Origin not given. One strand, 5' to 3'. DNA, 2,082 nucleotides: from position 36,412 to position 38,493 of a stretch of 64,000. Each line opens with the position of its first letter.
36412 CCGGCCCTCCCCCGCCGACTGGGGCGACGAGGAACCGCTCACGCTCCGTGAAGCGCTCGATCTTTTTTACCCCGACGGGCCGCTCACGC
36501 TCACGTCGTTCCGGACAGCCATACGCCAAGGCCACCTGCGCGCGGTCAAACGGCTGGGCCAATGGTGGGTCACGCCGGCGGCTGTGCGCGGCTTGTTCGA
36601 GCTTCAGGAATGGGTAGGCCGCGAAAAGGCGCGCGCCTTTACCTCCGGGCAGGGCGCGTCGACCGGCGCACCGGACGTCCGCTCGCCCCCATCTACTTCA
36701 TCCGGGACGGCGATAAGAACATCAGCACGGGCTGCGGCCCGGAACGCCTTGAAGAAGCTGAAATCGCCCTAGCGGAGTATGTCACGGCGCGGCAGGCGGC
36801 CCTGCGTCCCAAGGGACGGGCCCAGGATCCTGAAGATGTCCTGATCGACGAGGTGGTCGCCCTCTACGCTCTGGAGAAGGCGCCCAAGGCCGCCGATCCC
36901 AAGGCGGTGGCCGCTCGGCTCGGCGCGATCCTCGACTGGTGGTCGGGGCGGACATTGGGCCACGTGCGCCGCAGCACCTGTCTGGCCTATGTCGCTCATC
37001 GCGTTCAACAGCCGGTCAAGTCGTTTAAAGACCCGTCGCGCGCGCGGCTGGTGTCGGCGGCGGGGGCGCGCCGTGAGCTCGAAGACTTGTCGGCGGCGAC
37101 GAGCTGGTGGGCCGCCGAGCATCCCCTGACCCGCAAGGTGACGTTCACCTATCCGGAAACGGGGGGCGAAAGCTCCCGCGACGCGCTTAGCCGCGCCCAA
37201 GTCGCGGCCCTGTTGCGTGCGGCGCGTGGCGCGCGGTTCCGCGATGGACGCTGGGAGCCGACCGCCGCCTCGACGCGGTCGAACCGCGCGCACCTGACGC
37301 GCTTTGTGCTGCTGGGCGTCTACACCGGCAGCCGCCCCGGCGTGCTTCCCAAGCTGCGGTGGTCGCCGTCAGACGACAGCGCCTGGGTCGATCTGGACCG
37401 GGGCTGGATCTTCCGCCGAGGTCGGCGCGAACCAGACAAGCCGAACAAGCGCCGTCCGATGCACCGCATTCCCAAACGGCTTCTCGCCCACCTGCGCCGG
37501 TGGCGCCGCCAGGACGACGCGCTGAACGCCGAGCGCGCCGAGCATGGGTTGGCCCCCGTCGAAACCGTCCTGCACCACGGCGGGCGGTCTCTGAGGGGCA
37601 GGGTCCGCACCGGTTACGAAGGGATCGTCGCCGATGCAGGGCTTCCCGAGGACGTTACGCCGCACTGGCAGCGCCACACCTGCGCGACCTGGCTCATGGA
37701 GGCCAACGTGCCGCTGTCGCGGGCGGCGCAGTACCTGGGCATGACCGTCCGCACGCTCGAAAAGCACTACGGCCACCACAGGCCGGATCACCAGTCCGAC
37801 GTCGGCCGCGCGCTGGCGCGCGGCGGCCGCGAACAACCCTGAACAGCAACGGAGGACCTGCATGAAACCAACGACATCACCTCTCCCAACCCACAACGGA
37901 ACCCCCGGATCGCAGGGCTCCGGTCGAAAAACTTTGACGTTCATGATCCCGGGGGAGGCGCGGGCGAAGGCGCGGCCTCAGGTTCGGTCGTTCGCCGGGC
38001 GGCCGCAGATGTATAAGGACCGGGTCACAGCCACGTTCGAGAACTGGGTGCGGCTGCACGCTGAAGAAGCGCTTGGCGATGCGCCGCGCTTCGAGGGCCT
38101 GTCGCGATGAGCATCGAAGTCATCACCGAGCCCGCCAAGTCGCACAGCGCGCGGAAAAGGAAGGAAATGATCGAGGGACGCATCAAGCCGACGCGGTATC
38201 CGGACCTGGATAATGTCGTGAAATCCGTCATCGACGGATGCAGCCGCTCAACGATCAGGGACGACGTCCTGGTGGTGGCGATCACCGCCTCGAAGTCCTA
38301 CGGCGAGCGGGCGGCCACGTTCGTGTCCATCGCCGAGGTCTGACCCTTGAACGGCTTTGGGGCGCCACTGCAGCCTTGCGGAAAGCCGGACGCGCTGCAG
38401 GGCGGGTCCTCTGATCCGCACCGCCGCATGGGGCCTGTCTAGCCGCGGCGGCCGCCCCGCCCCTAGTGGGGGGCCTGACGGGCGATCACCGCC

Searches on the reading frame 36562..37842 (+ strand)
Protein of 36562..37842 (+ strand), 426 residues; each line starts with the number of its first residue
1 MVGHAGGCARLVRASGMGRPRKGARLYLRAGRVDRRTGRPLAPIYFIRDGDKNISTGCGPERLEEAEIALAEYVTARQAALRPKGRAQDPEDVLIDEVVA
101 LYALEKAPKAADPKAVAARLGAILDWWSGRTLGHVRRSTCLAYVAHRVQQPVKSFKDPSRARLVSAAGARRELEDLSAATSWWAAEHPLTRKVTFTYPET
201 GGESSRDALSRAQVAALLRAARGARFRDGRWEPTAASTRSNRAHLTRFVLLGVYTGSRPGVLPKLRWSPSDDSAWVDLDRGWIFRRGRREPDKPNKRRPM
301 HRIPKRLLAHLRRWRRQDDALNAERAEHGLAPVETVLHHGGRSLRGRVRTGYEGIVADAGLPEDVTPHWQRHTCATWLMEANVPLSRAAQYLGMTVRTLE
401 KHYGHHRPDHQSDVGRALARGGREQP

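Call 3: search_protein_families(library=pfam, proteins=[window:36562-37842:+], max_evalue=0.01)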
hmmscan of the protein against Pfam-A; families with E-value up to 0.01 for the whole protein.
window:36562-37842:+ (426 aa): 1 family
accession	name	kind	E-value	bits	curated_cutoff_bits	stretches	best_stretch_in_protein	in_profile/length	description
PF00589.27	Phage_integrase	-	2.9e-09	37.4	27.1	1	236-408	15-170/172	Phage integrase family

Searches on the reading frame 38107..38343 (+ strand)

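Call 3: search_protein_families(library=pfam, proteins=[window:38107-38343:+], max_evalue=0.01)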
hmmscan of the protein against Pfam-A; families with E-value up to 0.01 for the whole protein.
window:38107-38343:+ (78 aa): 1 family
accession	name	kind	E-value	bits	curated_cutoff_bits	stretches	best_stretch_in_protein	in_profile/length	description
PF05866.16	RusA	-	4.5e-13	50.3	22.8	1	1-75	53-123/124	Endodeoxyribonuclease RusA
